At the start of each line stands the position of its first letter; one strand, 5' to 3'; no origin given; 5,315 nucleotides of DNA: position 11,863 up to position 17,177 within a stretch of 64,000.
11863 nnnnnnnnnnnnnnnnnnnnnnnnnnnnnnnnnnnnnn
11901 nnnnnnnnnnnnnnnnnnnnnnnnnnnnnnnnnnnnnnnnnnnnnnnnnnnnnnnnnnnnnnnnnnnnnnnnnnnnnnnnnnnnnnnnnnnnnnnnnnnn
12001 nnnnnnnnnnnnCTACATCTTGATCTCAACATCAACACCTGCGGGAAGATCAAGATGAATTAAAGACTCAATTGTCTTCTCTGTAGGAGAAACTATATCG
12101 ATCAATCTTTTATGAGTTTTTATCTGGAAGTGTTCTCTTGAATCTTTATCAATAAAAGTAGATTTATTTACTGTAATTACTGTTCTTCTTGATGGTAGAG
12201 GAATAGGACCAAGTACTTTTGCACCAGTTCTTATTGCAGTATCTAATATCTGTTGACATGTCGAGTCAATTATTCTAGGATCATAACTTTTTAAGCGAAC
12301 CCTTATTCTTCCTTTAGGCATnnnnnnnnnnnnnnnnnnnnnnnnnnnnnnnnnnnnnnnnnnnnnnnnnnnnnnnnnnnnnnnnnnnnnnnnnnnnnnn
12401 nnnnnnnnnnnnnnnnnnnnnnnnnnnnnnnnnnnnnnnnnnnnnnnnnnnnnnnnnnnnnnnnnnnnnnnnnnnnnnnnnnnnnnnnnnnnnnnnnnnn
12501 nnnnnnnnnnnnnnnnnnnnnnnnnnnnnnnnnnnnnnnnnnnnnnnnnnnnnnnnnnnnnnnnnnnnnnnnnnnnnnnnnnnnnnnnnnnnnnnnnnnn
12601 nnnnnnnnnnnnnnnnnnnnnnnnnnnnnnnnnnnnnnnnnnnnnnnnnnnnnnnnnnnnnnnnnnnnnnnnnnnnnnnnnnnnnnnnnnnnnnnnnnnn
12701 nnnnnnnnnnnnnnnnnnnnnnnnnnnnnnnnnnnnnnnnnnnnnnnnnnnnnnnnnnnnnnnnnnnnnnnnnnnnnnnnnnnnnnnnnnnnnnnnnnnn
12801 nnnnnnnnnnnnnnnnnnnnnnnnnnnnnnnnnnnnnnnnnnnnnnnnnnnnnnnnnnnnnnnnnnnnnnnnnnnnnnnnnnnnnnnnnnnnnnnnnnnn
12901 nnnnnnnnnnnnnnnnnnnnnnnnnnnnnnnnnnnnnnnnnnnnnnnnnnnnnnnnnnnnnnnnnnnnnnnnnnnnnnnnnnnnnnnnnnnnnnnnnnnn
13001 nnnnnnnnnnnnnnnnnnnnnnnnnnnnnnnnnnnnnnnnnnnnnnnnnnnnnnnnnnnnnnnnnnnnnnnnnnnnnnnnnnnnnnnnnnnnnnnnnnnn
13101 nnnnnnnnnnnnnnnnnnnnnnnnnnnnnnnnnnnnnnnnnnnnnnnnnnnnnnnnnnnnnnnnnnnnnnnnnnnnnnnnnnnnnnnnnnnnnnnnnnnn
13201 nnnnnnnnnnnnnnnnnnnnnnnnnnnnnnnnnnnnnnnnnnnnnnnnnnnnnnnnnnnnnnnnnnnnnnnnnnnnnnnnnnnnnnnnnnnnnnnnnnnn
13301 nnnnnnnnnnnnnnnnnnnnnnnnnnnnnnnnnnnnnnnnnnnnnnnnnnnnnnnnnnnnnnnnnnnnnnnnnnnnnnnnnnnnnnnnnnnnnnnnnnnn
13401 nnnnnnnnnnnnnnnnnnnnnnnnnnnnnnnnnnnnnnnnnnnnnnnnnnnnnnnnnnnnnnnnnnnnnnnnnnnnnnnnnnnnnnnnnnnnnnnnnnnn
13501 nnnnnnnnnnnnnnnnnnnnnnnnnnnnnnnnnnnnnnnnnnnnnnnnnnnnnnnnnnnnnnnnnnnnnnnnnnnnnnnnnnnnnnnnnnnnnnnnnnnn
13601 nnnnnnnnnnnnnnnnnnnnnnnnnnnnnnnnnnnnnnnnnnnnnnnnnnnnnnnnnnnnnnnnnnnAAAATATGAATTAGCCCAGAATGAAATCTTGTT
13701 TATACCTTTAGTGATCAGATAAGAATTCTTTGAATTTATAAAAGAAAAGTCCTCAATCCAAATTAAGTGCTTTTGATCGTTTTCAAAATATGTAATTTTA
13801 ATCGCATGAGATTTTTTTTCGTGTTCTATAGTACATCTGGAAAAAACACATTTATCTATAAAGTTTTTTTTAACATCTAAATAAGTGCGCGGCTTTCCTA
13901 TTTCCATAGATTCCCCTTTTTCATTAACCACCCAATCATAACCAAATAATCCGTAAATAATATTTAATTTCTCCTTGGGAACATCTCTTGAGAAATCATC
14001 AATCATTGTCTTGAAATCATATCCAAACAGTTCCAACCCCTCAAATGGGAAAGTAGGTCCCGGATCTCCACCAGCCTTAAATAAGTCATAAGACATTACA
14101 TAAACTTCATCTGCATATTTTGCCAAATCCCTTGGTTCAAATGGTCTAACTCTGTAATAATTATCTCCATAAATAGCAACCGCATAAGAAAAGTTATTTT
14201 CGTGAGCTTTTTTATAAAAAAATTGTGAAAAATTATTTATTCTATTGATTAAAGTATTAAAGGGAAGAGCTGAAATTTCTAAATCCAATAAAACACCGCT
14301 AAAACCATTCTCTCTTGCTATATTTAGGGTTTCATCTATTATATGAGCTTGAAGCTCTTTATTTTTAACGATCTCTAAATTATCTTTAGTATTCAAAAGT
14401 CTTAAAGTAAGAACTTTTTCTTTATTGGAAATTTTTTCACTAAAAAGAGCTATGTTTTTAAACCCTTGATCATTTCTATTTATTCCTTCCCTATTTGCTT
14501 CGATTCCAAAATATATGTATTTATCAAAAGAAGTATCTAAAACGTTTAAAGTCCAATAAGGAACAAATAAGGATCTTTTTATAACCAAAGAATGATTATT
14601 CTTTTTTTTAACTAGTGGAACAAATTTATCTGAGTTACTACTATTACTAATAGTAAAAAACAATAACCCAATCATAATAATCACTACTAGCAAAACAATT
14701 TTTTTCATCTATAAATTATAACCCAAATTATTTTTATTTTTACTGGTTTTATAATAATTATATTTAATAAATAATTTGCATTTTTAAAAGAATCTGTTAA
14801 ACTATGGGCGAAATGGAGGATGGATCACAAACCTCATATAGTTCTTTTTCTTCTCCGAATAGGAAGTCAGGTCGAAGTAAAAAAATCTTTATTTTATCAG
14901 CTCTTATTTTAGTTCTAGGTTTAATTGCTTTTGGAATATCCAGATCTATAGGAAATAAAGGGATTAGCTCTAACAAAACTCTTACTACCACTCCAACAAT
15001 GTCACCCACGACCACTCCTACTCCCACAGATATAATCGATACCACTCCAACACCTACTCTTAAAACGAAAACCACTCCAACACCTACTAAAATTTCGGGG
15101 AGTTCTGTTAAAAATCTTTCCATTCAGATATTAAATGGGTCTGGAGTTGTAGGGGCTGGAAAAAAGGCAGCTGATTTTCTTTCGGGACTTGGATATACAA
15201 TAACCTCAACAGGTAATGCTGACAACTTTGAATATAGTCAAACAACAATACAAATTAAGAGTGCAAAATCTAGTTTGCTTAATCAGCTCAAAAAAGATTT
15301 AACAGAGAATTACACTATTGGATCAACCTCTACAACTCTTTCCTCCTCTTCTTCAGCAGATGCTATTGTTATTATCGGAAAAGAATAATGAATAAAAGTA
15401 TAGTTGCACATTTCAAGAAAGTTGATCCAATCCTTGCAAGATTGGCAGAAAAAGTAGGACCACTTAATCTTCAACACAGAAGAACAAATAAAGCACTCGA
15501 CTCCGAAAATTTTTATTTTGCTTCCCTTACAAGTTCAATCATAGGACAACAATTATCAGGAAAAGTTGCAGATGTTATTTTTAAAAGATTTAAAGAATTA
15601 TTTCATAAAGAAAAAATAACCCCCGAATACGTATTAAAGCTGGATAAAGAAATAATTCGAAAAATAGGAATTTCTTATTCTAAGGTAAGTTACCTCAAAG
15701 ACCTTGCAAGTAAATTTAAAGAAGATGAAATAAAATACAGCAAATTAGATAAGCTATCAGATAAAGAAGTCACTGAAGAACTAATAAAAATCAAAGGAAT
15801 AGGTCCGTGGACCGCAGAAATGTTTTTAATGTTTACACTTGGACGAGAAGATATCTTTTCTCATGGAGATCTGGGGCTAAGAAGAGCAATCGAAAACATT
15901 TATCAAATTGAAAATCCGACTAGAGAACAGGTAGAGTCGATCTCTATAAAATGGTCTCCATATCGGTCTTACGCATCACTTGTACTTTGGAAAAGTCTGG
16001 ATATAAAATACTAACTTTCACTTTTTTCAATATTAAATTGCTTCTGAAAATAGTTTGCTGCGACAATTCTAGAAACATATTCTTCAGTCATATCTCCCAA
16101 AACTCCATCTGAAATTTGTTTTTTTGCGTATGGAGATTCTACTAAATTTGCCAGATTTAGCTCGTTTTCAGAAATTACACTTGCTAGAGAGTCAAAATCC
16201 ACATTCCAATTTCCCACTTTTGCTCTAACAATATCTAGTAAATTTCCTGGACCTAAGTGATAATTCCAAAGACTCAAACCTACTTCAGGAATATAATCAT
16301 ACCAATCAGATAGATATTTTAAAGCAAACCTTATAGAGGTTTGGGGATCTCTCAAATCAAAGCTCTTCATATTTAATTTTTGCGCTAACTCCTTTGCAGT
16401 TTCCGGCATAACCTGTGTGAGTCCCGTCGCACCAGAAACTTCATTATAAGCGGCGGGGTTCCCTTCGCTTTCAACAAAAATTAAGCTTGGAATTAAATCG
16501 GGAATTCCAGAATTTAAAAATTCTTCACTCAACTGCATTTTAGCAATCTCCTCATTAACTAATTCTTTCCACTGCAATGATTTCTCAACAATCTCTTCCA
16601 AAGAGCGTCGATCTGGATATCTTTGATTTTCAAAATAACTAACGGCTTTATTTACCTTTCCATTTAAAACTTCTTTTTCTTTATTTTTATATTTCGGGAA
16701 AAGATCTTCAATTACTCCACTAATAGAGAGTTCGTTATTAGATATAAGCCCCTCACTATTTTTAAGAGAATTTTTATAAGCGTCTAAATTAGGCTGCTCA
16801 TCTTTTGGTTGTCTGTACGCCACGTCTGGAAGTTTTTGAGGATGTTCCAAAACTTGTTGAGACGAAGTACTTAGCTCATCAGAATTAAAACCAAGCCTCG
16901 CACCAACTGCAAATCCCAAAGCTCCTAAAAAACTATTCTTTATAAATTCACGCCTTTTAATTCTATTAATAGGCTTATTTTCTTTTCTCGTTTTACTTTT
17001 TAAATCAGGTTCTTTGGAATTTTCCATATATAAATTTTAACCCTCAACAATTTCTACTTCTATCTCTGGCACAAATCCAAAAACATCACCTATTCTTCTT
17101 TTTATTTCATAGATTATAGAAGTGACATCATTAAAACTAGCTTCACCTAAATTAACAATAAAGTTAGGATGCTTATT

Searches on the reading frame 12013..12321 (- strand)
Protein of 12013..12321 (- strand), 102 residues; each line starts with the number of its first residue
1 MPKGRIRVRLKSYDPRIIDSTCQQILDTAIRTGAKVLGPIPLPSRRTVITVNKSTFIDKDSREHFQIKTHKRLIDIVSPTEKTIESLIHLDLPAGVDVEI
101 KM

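Call 6: search_protein_families(library=pfam, proteins=[window:12013-12321:-])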
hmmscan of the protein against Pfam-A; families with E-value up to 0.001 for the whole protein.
window:12013-12321:- (102 aa): 1 family
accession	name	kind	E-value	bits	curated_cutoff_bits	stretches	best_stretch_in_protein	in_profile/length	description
PF00338.27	Ribosomal_S10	-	3.9e-33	114.1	21.2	1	7-101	1-98/98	Ribosomal protein S10p/S20e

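Call 23: find_related_loci(query=A1, collection=metagenome_contigs, flank=5000)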
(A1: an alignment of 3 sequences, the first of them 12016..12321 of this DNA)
Query A1 (102 aa) in metagenome_contigs; peptide patterns used: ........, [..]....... (x = any residue, [..] = any of these).
600 stretches matched a pattern (row limit reached: there are more); 539 encode a relative of the query (tblastn E <= 1e-3); the best 80 are kept; 80 distinct loci.
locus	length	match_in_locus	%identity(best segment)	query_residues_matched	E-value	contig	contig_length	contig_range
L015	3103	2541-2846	88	1-102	8e-59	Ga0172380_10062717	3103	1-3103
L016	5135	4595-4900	89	1-102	9e-59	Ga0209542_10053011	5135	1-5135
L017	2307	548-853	88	1-102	1e-58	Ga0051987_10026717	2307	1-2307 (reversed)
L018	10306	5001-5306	88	1-102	3e-58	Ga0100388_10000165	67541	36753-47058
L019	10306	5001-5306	88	1-102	3e-58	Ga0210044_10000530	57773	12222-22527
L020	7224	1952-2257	84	1-102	2e-57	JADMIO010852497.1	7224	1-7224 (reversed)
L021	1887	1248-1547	90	3-102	3e-58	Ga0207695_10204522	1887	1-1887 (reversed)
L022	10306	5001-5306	87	1-102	4e-57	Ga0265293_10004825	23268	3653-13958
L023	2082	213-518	83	1-102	4e-57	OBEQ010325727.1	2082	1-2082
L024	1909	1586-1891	82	1-102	8e-57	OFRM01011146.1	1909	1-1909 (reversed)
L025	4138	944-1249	82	1-102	2e-55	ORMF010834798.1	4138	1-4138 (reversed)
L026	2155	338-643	82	1-102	5e-56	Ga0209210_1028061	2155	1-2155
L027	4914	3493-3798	82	1-102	2e-55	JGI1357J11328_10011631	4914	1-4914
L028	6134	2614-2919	82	1-102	1e-55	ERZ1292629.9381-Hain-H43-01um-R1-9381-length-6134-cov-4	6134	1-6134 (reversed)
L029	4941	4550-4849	84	3-102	1e-55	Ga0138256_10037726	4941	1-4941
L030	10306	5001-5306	82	1-102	2e-55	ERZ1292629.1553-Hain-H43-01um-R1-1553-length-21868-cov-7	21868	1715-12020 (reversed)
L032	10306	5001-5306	81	1-102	3e-55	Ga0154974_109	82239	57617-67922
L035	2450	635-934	86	3-102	1e-55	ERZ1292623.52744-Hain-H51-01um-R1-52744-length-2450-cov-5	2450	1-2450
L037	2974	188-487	84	3-102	2e-55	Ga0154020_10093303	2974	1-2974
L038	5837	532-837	79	1-102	6e-55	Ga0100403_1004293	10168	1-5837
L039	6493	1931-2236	81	1-102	6e-55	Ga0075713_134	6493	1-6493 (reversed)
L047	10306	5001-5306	80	1-102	5e-54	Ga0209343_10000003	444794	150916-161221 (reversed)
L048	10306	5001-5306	80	1-102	3e-54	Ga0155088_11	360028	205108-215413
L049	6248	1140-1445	80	1-102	4e-54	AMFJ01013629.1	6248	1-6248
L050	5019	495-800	79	1-102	3e-54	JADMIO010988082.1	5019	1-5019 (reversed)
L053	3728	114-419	82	1-102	5e-54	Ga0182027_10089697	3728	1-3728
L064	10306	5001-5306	77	1-102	8e-54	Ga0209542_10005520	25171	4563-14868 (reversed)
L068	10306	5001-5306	79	1-102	1e-53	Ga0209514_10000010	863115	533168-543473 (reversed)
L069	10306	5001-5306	79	1-102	1e-53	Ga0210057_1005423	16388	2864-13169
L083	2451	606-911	79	1-102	1e-53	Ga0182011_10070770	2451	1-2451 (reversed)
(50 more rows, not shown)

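Call 29: search_protein_families(library=pfam, proteins=[L053:442-1023:+, L083:1665-1967:+, L038:1314-2282:+, L047:5322-5729:+, L069:5321-6247:-, L083:1924-2238:-, L030:5446-6156:+], max_evalue=0.01)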
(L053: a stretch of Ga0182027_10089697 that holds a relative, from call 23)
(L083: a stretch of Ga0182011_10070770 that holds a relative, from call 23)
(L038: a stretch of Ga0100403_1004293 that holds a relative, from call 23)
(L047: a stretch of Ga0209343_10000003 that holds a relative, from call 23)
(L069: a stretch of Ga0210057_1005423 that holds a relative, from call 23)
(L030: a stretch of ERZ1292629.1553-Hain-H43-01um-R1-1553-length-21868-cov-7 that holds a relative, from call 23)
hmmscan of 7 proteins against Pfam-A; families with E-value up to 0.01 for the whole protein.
L053:442-1023:+ (194 aa): 1 family
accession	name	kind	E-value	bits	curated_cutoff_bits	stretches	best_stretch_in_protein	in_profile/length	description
PF01327.26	Pep_deformylase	-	3.9e-37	127.7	22.8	1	3-161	1-153/156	Polypeptide deformylase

L083:1665-1967:+ (101 aa): 1 family
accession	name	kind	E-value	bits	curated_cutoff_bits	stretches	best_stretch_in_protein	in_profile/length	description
PF01035.26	DNA_binding_1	-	6.6e-30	103.2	27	1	3-84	2-81/81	6-O-methylguanine DNA methyltransferase, DNA binding domain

L038:1314-2282:+ (323 aa): 2 families
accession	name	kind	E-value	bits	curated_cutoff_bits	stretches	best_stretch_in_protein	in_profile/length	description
PF02661.23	Fic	-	8.4e-23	81.5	24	1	95-192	2-93/93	Fic/DOC family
PF25212.1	HVO_A0114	-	0.0035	17.5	27.6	1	251-322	10-81/84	HVO_A0114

L047:5322-5729:+ (136 aa): 0 families

L069:5321-6247:- (309 aa): 0 families

L083:1924-2238:- (105 aa): 0 families

L030:5446-6156:+ (237 aa): 1 family
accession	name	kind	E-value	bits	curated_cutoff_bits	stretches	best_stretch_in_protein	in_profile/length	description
PF01177.27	Asp_Glu_race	-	1.1e-28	100.9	31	1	18-229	1-209/211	Asp/Glu/Hydantoin racemase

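Call 30: search_protein_families(library=pfam, proteins=[L048:7225-7734:+, L083:889-1665:+, L022:5385-5900:+, L032:5906-6328:+, L035:1074-2093:+, L037:816-1658:+, L038:871-1206:-, L039:2299-3024:+], max_evalue=0.01)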
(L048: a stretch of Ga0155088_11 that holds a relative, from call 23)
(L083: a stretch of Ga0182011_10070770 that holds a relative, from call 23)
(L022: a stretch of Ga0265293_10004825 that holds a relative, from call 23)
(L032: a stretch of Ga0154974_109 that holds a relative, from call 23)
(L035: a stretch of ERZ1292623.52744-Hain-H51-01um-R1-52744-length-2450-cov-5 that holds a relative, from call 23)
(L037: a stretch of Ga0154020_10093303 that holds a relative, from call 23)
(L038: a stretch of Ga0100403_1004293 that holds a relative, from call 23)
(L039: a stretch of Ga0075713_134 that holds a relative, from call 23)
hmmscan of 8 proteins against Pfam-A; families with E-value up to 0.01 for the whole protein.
L048:7225-7734:+ (170 aa): 0 families

L083:889-1665:+ (259 aa): 1 family
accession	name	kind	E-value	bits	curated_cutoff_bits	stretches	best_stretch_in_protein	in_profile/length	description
PF18916.5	Lycopene_cyc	-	8.9e-08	33.1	27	1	162-249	6-92/92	Lycopene cyclase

L022:5385-5900:+ (172 aa): 0 families

L032:5906-6328:+ (141 aa): 0 families

L035:1074-2093:+ (340 aa): 7 families
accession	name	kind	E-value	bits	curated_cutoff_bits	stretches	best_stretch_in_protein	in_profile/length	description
PF00665.32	rve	-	8.6e-14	52.1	32.6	1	172-265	3-101/102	Integrase core domain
PF13683.12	rve_3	-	1.9e-12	47.2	26.5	1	255-322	2-67/67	Integrase core domain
PF13518.12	HTH_28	-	1e-07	32.3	25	1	32-77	1-45/52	Helix-turn-helix domain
PF13565.12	HTH_32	-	1e-06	29.6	33.7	1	62-135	3-72/73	Homeodomain-like domain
PF13384.12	HTH_23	-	7.5e-05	22.9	24.6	1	43-72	16-45/50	Homeodomain-like domain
PF13551.12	HTH_29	-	0.00032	21.2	28.1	1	45-88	12-56/64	Winged helix-turn helix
PF13610.12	DDE_Tnp_IS240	-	0.0012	19.4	27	0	177-256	4-82/139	DDE domain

L037:816-1658:+ (281 aa): 2 families
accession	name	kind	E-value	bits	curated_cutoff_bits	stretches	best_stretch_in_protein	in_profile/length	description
PF00892.27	EamA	-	7.1e-14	52.7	28.2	2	4-136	2-134/135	EamA-like transporter family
PF10639.15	TMEM234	-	0.00093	19.7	30.1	1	203-278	37-112/113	Putative transmembrane family 234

L038:871-1206:- (112 aa): 0 families

L039:2299-3024:+ (242 aa): 4 families
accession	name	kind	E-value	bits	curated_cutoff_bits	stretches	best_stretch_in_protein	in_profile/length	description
PF01135.25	PCMT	-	3.4e-44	151.6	20.3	1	52-241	17-207/210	Protein-L-isoaspartate(D-aspartate) O-methyltransferase (PCMT)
PF13649.12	Methyltransf_25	-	0.0001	23.4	27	1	114-192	1-80/97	Methyltransferase domain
PF00398.26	RrnaAD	-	0.00024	20.7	24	1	102-167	22-85/263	Ribosomal RNA adenine dimethylase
PF08241.18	Methyltransf_11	-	0.0041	18.2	21.2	1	115-191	1-74/95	Methyltransferase domain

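Call 31: search_protein_families(library=pfam, proteins=[L039:4952-5680:+, L048:5346-5732:+, L048:5776-6294:+, L049:2000-2407:+, L049:2501-3199:+, L049:3303-4739:+, L050:1091-1750:-, L050:1819-3717:+, L064:5363-6076:+, L068:5449-6666:+], max_evalue=0.01)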
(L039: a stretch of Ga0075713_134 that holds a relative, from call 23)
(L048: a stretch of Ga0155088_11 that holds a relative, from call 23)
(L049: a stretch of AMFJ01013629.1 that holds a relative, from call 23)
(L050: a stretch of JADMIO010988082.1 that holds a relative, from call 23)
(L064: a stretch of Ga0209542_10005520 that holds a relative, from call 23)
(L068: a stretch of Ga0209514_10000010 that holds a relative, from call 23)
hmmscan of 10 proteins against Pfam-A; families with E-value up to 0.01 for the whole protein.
L039:4952-5680:+ (243 aa): 0 families

L048:5346-5732:+ (129 aa): 0 families

L048:5776-6294:+ (173 aa): 0 families

L049:2000-2407:+ (136 aa): 2 families
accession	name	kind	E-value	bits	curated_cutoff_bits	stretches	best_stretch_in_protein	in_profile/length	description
PF14526.11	Cass2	-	1.2e-06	29.2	27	1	34-135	41-150/150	Integron-associated effector binding protein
PF06445.20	GyrI-like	-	0.00024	21.8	26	1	39-124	46-135/155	GyrI-like small molecule binding domain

L049:2501-3199:+ (233 aa): 0 families

L049:3303-4739:+ (479 aa): 0 families

L050:1091-1750:- (220 aa): 1 family
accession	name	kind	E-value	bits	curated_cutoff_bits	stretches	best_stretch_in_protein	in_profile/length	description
PF03009.23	GDPD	-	8.8e-21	75.6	23.6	2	8-51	1-44/244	Glycerophosphoryl diester phosphodiesterase family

L050:1819-3717:+ (633 aa): 4 families
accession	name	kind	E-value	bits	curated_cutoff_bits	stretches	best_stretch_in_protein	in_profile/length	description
PF24681.1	Kelch_KLHDC2_KLHL20_DRC7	-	6.1e-16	58.8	50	2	152-343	5-185/221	KLHDC2/KLHL20/DRC7 Kelch-repeats domain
PF13964.12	Kelch_6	-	1.6e-07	31.5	25.3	0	204-228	4-24/50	Kelch motif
PF01344.31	Kelch_1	-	4.5e-05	23.3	20.1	0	204-225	4-23/46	Kelch motif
PF24996.1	NANM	-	6e-05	22.5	45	0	150-228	263-336/350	N-acetylneuraminate epimerase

L064:5363-6076:+ (238 aa): 0 families

L068:5449-6666:+ (406 aa): 1 family
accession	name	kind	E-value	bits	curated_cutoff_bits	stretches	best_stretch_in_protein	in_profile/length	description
PF17957.7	Big_7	-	1.3e-15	58.2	24.1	1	312-387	1-70/70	Bacterial Ig domain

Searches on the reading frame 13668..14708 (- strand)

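Call 80: search_protein_families(library=pfam, proteins=[window:13668-14708:-], max_evalue=0.00001)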
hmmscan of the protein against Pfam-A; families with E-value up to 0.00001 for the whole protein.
window:13668-14708:- (347 aa): 1 family
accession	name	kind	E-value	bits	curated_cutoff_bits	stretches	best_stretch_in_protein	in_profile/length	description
PF00704.34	Glyco_hydro_18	-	8e-12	45.9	29.6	1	112-344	82-314/317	Glycosyl hydrolases family 18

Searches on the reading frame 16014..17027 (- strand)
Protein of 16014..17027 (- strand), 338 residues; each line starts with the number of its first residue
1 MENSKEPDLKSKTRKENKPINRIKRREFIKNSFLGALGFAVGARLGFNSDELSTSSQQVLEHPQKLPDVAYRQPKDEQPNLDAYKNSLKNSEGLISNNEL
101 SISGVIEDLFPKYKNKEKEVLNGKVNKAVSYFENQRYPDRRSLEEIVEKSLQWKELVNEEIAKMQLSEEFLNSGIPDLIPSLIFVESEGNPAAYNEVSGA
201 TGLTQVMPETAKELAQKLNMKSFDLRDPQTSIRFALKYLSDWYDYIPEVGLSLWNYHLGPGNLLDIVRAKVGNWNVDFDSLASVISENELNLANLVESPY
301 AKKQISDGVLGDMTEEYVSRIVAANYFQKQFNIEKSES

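Call 81: search_protein_families(library=pfam, proteins=[window:16014-17027:-], max_evalue=0.00001)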
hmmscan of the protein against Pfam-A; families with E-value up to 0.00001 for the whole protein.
window:16014-17027:- (338 aa): 1 family
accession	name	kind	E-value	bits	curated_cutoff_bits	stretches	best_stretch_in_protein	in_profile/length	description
PF01464.25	SLT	-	1.8e-18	66.6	21.3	1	176-266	14-104/117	Transglycosylase SLT domain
